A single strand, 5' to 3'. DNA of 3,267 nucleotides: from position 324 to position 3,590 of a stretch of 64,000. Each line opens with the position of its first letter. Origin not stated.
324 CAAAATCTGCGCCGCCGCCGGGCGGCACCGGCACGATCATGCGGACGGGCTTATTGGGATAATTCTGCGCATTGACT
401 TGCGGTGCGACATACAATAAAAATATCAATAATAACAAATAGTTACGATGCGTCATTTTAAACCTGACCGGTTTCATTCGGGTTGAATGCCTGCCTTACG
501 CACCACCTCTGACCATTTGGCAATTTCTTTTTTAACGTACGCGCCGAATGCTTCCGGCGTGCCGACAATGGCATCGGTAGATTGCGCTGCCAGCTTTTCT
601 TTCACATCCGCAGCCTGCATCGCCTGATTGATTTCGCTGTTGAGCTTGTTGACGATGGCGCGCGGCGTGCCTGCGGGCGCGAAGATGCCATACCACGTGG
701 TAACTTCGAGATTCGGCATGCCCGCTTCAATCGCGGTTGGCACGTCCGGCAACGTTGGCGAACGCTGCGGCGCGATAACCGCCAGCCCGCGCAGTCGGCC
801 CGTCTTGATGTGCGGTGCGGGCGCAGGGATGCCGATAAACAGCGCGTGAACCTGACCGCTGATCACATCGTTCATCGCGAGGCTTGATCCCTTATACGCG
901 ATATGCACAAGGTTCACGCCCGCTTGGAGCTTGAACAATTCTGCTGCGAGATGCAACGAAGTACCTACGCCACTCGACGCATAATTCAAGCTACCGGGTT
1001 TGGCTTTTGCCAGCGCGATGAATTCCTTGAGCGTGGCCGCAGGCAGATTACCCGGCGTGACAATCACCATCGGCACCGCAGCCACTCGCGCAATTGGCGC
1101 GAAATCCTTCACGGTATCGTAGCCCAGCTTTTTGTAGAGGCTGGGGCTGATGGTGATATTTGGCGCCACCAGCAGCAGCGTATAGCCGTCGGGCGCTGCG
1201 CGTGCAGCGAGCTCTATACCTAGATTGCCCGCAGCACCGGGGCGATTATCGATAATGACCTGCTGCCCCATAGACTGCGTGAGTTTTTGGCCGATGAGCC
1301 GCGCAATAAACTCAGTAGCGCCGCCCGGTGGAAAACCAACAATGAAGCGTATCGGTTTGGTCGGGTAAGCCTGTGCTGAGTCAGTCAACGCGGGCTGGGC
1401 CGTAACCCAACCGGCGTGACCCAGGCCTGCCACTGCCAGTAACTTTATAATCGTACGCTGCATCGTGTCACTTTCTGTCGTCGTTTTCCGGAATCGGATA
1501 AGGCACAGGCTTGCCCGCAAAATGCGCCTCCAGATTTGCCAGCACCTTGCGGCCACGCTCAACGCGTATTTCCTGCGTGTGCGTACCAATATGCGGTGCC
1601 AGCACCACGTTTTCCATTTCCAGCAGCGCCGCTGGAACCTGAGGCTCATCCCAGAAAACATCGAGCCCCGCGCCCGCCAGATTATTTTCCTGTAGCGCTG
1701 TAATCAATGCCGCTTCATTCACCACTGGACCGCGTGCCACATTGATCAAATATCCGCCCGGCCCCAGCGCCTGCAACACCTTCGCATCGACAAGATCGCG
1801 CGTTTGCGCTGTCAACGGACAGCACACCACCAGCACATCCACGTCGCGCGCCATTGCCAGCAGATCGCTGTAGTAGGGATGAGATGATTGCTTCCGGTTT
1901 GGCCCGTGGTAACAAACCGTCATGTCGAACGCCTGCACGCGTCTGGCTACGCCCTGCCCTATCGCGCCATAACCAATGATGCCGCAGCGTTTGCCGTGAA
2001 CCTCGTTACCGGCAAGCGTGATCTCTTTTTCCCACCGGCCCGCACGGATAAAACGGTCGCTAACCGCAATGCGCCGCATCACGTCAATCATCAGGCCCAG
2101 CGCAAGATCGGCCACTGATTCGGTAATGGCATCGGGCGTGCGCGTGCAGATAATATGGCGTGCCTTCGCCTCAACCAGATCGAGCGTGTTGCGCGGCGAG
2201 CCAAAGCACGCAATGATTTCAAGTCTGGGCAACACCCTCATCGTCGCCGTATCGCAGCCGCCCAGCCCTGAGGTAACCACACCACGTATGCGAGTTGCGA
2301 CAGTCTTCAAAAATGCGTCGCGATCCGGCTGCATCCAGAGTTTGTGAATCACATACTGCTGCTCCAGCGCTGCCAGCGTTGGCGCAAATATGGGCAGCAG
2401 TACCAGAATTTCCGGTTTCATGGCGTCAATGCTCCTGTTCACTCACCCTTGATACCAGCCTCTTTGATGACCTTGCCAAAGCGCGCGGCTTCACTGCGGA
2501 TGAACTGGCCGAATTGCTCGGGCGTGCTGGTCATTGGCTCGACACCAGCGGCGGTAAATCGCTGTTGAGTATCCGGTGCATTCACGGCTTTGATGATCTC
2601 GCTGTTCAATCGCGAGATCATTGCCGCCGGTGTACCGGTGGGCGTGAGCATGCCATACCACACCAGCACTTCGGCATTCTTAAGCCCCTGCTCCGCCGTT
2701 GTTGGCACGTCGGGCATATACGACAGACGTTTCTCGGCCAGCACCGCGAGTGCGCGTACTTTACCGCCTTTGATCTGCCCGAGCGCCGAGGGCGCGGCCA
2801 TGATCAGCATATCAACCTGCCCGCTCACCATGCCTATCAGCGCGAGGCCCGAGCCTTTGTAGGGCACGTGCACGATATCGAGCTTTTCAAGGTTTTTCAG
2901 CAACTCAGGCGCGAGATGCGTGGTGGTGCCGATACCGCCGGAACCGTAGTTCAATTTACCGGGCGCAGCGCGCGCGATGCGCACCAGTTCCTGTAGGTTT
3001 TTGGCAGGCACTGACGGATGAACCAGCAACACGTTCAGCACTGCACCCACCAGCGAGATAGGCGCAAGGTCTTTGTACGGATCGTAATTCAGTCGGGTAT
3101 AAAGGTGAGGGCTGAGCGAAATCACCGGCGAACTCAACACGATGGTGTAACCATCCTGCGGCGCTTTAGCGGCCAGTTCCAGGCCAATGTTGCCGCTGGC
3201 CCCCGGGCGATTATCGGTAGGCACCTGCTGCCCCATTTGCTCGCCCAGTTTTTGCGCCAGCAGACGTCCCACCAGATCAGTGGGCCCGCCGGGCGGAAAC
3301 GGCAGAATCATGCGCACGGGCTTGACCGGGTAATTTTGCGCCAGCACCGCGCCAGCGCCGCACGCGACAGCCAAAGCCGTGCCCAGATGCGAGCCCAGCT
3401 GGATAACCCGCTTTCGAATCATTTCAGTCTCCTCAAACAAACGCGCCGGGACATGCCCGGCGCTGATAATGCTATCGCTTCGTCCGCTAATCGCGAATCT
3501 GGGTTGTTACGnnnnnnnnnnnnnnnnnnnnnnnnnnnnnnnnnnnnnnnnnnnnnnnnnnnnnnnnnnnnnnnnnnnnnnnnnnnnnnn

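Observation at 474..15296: Fifteen co-directional, tightly packed genes forming an orphan acyl-CoA pathway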

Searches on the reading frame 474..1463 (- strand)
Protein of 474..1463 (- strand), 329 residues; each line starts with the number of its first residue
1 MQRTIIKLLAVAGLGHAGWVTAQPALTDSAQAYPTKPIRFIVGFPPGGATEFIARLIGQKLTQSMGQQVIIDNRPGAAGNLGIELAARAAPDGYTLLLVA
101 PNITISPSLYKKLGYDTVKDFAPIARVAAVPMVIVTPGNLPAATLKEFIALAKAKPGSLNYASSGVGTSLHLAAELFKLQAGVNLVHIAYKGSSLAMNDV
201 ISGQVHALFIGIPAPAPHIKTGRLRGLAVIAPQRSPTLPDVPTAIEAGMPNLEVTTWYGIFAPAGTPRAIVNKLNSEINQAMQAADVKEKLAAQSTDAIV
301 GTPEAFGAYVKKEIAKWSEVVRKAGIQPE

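Call 5: search_protein_families(library=pfam, proteins=[window:474-1463:-])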
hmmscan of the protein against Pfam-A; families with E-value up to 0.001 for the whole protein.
window:474-1463:- (329 aa): 1 family
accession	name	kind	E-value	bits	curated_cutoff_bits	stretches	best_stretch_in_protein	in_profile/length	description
PF03401.19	TctC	-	2.8e-77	260.4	27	1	53-325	1-273/274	Tripartite tricarboxylate transporter family receptor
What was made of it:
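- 474..1463 (-): Bug4 (TctC family). Not part of the conserved block. Pfam TctC, 2.8e-77 (call 5).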

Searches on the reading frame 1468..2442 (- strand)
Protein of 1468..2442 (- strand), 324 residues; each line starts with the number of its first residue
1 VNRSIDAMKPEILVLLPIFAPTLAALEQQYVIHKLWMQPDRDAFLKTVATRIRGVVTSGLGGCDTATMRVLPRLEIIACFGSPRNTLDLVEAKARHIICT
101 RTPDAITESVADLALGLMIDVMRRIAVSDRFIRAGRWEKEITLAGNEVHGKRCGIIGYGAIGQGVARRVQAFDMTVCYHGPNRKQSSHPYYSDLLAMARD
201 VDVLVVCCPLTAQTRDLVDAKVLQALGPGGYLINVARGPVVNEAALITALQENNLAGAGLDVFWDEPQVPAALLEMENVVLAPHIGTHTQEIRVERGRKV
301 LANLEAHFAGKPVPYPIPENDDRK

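Call 5: search_protein_families(library=pfam, proteins=[window:1468-2442:-])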
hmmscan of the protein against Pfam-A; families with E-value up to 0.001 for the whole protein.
window:1468-2442:- (324 aa): 2 families
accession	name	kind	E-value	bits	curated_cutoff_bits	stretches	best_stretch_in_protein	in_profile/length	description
PF02826.25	2-Hacid_dh_C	-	2.1e-55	187.3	25.1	1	115-286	1-178/178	D-isomer specific 2-hydroxyacid dehydrogenase, NAD binding domain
PF00389.36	2-Hacid_dh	-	3.9e-14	52.9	24.6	1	16-316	5-132/134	D-isomer specific 2-hydroxyacid dehydrogenase, catalytic domain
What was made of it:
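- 1468..2442 (-): HADH, a D-isomer-specific 2-hydroxyacid dehydrogenase of the glyoxylate/hydroxypyruvate/hydroxyphenylpyruvate reductase type. It is the last gene of the conserved enzyme block and the partner of the cupin. Pfam 2-Hacid_dh_C, 2e-55 (call 5).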

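Call 6: search_protein_families(library=ncbifam, proteins=[window:1468-2442:-], max_evalue=0.00001)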
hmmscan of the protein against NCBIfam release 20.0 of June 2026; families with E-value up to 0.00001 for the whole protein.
window:1468-2442:- (324 aa): 21 families
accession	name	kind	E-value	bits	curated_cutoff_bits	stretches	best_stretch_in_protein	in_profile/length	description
NF009714.1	PRK13243.1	equivalog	8.9e-57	192.9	455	1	8-313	1-318/332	glyoxylate reductase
TIGR01327.1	PGDH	equivalog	2.7e-52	178.2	454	1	13-314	3-307/525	phosphoglycerate dehydrogenase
NF011938.0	PRK15409.1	equivalog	4.5e-49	167.2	492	1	8-310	1-311/324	glyoxylate/hydroxypyruvate reductase GhrB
NF008759.0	PRK11790.1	equivalog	9.8e-45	152.9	404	1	68-305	71-314/410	phosphoglycerate dehydrogenase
NF005069.0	PRK06487.1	equivalog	6.8e-44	150.2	448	1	46-313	40-316/320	2-hydroxyacid dehydrogenase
NF041369.1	Dhydh_Halo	equivalog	4.3e-40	137.8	400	1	87-293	69-280/305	D-2-hydroxyacid dehydrogenase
NF006263.0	PRK08410.1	equivalog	2.8e-39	135.4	389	1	65-309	55-308/311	D-2-hydroxyacid dehydrogenase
NF005387.0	PRK06932.1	equivalog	1.6e-33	116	492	1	64-305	56-307/314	2-hydroxyacid dehydrogenase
NF005750.0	PRK07574.1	equivalog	5.7e-33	114.5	329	1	74-313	117-362/386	NAD-dependent formate dehydrogenase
NF005027.0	PRK06436.1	equivalog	4.5e-32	111.4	261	1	85-312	61-284/303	2-hydroxyacid dehydrogenase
NF000492.1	vanH_gen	exception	1.9e-25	89.6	540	1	100-268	92-257/312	D-lactate dehydrogenase VanH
NF001309.0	PRK00257.1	equivalog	2.2e-25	89.4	434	1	144-308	110-278/379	4-phosphoerythronate dehydrogenase PdxB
NF006374.0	PRK08605.1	subfamily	2.8e-19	69.4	356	1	83-267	79-267/332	D-lactate dehydrogenase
NF000151.1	vanH-Ac1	exception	3.5e-18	66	750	1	107-266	135-291/351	D-lactate dehydrogenase VanH-Ac1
NF012013.0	PRK15469.1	equivalog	6.6e-18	64.8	403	1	121-291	110-282/312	glyoxylate/hydroxypyruvate reductase GhrA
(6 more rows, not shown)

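Call 80: search_solved_structures(query=window:1468-2442:-, max_evalue=1e-40)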
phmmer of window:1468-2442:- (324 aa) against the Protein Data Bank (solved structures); distinct sequences matched with E-value up to 1e-40: 12.
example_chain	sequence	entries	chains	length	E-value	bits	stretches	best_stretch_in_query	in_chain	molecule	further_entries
3ba1_A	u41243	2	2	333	1.2e-75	258.2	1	12-317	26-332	Hydroxyphenylpyruvate reductase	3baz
6pex_A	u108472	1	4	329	3.3e-72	246.9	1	16-317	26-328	aldo keto reductase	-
4dgs_A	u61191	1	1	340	4.1e-69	236.7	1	8-315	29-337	Dehydrogenase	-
5j23_A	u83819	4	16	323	1.2e-59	205.6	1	41-320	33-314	2-hydroxyacid dehydrogenase | NADPH-dependent glyoxylate/hydroxypyruvate reductase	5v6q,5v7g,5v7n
5uog_A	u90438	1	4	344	1.3e-59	205.5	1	41-320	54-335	NADPH-dependent glyoxylate/hydroxypyruvate reductase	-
5v72_A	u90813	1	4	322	1.3e-59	205.5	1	41-320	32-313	NADPH-dependent glyoxylate/hydroxypyruvate reductase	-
4lsw_A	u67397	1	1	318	2.4e-59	204.6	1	9-317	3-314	D-2-hydroxyacid dehydrogensase protein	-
5aov_A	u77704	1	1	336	7.5e-50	173.4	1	8-313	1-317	GLYOXYLATE REDUCTASE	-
2dbq_A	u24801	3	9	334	9.4e-49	169.8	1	8-312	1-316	Glyoxylate reductase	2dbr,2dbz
6bii_A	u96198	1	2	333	3.4e-48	168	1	8-313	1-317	Glyoxylate reductase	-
9m0t_A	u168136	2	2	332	4.6e-46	161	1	8-311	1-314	Probable 2-ketogluconate reductase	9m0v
1wwk_A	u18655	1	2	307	3e-43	151.7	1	11-300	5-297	phosphoglycerate dehydrogenase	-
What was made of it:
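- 1468..2442 (-): Best PDB hits are 3ba1 hydroxyphenylpyruvate reductase and the S. meliloti GHPRs (call 80).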

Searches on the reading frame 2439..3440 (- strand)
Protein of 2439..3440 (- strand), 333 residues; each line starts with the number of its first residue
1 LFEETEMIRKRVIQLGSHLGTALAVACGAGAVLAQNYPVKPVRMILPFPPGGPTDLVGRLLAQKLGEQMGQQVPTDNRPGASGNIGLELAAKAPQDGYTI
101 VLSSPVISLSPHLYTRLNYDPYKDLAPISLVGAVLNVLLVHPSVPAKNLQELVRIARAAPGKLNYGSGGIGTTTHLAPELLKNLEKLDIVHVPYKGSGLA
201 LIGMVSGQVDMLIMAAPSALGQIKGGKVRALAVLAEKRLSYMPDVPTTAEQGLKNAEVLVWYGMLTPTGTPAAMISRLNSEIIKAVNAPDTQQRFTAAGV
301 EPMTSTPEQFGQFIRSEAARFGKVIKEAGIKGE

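Call 5: search_protein_families(library=pfam, proteins=[window:2439-3440:-])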
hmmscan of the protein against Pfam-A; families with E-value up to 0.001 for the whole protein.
window:2439-3440:- (333 aa): 1 family
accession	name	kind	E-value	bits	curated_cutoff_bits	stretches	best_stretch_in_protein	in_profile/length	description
PF03401.19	TctC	-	6.1e-75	252.7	27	1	58-329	2-273/274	Tripartite tricarboxylate transporter family receptor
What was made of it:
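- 2439..3422 (-): Bug3 (TctC family), the receptor that travels with the cupin-HADH module. Pfam TctC, 6e-75 (call 5).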
